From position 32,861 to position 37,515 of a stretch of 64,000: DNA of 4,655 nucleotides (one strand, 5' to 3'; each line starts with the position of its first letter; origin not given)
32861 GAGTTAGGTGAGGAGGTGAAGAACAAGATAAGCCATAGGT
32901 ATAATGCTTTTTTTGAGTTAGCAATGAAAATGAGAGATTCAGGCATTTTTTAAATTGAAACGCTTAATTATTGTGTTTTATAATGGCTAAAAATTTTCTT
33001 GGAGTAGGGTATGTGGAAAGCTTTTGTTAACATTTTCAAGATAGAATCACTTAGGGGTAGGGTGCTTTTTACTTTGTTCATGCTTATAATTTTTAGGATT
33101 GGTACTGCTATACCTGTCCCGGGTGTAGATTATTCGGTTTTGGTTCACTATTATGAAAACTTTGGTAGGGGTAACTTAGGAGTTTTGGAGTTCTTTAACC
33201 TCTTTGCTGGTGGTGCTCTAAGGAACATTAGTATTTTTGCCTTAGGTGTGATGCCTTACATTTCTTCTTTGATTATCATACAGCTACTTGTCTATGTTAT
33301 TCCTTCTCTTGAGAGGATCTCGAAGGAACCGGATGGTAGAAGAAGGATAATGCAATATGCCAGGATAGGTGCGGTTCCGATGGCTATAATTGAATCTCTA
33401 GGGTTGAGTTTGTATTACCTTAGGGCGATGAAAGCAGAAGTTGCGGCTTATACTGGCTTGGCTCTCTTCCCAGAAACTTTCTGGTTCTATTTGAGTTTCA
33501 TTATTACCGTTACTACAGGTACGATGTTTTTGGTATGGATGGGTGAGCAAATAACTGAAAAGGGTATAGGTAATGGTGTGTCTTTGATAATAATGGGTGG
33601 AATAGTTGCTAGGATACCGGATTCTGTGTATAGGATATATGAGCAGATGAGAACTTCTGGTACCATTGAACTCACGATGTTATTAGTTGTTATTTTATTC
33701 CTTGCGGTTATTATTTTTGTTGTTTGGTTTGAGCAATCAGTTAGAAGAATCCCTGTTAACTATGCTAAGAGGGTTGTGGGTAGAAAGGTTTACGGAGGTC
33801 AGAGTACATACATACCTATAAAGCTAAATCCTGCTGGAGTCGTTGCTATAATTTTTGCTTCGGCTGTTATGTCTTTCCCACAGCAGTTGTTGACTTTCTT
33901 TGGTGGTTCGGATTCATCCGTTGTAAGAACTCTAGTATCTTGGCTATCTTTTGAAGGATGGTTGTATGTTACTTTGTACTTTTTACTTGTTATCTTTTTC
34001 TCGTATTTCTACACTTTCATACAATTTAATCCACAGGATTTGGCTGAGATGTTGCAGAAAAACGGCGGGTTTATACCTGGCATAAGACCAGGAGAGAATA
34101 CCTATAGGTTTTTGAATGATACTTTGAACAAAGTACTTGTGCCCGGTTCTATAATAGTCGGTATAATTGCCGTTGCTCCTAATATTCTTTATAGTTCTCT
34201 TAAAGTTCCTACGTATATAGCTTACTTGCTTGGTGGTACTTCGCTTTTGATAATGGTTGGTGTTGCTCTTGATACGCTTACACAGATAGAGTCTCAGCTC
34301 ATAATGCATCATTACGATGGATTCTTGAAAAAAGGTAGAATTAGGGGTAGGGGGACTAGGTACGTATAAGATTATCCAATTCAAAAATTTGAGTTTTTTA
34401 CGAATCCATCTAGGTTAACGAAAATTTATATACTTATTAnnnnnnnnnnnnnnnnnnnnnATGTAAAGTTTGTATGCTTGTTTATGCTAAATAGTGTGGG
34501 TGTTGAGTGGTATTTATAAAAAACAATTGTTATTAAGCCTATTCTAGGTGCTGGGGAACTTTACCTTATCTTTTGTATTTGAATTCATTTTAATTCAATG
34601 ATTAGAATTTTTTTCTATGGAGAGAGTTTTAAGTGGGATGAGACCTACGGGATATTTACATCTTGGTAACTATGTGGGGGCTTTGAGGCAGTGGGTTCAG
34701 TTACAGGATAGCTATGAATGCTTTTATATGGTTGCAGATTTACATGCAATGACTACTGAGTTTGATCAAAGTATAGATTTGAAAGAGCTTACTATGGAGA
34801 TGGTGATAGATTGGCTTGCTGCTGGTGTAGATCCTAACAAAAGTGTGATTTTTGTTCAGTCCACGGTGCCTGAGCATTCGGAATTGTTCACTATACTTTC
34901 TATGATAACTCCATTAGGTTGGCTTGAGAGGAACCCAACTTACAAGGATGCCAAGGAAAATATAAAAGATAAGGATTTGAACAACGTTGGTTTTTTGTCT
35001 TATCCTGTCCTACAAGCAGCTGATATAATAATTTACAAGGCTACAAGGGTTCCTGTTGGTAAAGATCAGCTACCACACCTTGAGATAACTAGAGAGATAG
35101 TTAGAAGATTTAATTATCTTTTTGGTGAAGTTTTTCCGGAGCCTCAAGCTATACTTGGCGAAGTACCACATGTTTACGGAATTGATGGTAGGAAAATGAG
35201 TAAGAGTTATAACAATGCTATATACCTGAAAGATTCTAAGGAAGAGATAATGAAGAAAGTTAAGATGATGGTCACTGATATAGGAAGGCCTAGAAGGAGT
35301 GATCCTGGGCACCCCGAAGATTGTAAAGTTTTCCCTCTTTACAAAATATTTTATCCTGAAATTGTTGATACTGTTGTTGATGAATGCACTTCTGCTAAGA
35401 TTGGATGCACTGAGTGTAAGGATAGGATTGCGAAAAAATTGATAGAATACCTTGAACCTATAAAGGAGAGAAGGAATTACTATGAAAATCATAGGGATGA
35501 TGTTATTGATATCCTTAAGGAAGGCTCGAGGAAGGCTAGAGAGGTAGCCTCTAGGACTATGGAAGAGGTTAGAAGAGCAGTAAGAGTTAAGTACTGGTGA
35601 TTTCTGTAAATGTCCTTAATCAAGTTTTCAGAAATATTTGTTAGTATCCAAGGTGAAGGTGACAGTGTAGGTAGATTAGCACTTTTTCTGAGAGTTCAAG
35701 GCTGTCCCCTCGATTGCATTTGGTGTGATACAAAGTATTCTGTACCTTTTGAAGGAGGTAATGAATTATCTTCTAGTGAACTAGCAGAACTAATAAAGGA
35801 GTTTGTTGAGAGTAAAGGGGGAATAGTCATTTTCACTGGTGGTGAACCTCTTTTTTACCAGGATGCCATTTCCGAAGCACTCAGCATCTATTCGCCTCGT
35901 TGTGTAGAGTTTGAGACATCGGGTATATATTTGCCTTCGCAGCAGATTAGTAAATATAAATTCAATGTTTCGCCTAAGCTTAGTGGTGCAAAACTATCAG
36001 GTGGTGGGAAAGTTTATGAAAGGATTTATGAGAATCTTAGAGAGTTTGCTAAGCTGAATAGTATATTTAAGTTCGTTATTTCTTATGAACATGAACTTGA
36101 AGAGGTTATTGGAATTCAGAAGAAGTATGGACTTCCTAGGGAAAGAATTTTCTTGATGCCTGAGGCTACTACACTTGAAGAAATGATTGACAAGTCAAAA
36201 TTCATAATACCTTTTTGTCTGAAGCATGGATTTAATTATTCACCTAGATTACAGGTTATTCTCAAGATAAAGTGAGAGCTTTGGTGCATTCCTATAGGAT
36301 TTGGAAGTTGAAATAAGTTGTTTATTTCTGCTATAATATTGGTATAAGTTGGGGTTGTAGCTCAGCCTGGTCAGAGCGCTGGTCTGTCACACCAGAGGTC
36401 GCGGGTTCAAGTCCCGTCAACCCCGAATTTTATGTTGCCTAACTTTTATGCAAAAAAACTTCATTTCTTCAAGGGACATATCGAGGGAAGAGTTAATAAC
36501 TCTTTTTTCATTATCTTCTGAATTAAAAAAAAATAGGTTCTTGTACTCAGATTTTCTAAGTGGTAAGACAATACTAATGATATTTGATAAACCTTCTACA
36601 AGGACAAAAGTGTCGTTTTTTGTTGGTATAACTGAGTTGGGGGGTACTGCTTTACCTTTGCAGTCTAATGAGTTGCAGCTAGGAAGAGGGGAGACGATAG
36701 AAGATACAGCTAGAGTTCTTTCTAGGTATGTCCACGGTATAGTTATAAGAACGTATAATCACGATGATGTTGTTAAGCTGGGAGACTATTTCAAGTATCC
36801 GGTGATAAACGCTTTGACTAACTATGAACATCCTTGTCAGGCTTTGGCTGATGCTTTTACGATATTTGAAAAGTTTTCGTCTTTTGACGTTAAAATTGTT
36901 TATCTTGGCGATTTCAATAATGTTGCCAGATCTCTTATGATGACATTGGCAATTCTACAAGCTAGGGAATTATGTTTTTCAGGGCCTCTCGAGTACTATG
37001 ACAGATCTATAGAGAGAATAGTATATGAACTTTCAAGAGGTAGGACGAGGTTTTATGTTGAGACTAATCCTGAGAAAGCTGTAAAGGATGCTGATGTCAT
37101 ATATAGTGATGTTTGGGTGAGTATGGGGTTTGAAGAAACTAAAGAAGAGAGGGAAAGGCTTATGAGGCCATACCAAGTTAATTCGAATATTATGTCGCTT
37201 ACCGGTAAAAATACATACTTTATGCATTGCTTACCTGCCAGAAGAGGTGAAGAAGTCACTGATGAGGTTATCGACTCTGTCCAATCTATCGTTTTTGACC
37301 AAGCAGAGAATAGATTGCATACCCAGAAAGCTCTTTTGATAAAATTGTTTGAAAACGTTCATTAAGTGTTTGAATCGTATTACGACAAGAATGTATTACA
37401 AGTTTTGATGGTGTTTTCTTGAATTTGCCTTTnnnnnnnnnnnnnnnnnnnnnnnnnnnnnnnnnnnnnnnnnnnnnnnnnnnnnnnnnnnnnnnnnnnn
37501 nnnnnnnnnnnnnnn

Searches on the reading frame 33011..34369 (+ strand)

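Call 18: search_protein_families(library=pfam, proteins=[window:33011-34369:+], max_evalue=0.00001)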
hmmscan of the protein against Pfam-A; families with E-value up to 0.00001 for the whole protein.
window:33011-34369:+ (452 aa): 1 family
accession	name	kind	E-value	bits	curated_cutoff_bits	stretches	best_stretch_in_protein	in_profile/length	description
PF00344.25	SecY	-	1.1e-104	350.6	32.2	1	74-423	1-306/306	SecY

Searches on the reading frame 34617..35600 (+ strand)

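Call 19: search_protein_families(library=pfam, proteins=[window:34617-35600:+], max_evalue=0.00001)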
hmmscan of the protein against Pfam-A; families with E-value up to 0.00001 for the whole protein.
window:34617-35600:+ (327 aa): 1 family
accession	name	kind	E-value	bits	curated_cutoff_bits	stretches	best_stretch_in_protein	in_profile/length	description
PF00579.31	tRNA-synt_1b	-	8.2e-66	222.7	21.1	1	3-279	7-291/292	tRNA synthetases class I (W and Y)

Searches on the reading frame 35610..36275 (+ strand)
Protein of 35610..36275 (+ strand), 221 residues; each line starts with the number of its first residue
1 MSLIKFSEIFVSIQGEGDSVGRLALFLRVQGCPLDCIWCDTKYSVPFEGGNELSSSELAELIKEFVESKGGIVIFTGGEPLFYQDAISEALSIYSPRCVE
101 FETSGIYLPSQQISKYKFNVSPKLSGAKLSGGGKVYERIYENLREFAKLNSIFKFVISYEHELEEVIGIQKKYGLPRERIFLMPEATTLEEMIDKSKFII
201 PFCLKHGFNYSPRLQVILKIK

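Call 19: search_protein_families(library=pfam, proteins=[window:35610-36275:+], max_evalue=0.00001)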
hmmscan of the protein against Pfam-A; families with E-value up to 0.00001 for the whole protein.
window:35610-36275:+ (221 aa): 2 families
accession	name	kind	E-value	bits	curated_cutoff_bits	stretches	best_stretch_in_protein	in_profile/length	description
PF04055.27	Radical_SAM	-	3.4e-11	44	29.5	1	30-108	5-89/166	Radical SAM superfamily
PF13353.11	Fer4_12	-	4.8e-09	37.1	22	1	14-90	2-73/137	4Fe-4S single cluster domain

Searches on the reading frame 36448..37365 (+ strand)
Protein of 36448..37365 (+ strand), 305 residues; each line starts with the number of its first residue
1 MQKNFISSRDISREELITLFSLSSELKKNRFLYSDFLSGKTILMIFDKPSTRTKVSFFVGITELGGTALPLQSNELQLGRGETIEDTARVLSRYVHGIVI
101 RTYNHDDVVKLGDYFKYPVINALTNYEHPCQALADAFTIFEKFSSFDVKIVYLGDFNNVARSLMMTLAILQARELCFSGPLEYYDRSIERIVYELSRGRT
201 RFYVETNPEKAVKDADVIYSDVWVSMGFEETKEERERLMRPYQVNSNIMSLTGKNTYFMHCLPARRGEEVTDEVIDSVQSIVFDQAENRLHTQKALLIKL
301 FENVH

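Call 19: search_protein_families(library=pfam, proteins=[window:36448-37365:+], max_evalue=0.00001)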
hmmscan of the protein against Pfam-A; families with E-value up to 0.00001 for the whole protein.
window:36448-37365:+ (305 aa): 2 families
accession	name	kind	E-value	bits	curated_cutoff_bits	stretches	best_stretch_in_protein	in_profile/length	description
PF00185.30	OTCace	-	8e-49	166.1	29.4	1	147-298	2-155/157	Aspartate/ornithine carbamoyltransferase, Asp/Orn binding domain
PF02729.26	OTCace_N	-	1.1e-44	152.5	29.9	1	3-141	1-148/148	Aspartate/ornithine carbamoyltransferase, carbamoyl-P binding domain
